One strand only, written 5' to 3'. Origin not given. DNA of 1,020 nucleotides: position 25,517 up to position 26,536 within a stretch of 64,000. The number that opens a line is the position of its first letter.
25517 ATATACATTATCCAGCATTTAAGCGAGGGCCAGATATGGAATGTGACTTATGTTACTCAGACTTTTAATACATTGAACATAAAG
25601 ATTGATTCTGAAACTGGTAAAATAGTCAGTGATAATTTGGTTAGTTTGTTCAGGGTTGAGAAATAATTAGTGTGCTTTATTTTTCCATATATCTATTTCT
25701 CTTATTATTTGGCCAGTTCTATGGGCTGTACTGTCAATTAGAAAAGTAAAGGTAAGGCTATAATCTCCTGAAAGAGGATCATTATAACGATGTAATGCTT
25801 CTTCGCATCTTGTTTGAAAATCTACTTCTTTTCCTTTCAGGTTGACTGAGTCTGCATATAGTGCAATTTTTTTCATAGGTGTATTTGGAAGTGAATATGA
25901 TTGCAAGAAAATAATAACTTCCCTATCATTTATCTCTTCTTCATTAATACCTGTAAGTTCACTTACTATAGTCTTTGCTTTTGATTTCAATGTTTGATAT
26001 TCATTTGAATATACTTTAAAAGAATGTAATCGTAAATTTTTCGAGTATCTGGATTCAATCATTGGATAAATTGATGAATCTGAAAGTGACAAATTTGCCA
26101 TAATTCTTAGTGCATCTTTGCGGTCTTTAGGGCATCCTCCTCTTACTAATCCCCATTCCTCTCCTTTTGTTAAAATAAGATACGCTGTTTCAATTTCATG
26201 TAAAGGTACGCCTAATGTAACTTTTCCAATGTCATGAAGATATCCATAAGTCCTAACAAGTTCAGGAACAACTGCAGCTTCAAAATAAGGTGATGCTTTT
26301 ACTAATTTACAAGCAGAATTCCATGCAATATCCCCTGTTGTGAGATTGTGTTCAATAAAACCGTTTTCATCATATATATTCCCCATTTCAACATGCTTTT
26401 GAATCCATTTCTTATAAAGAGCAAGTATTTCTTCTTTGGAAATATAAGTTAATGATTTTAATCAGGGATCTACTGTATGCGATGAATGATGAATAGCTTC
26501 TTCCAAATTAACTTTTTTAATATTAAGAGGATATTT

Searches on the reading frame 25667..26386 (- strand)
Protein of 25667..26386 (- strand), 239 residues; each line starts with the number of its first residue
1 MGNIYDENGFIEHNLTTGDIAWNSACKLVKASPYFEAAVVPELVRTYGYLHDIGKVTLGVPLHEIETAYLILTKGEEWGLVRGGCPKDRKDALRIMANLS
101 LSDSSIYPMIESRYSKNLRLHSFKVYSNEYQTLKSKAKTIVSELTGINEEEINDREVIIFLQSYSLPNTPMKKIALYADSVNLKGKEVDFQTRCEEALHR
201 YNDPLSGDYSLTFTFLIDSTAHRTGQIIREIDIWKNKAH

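Call 75: search_protein_families(library=pfam, proteins=[window:25667-26386:-], max_evalue=0.001)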
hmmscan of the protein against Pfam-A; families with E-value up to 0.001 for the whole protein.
window:25667-26386:- (239 aa): 1 family
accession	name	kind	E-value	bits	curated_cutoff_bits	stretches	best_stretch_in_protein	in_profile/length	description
PF01966.28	HD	-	0.00014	22.6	22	1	39-100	22-86/116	HD domain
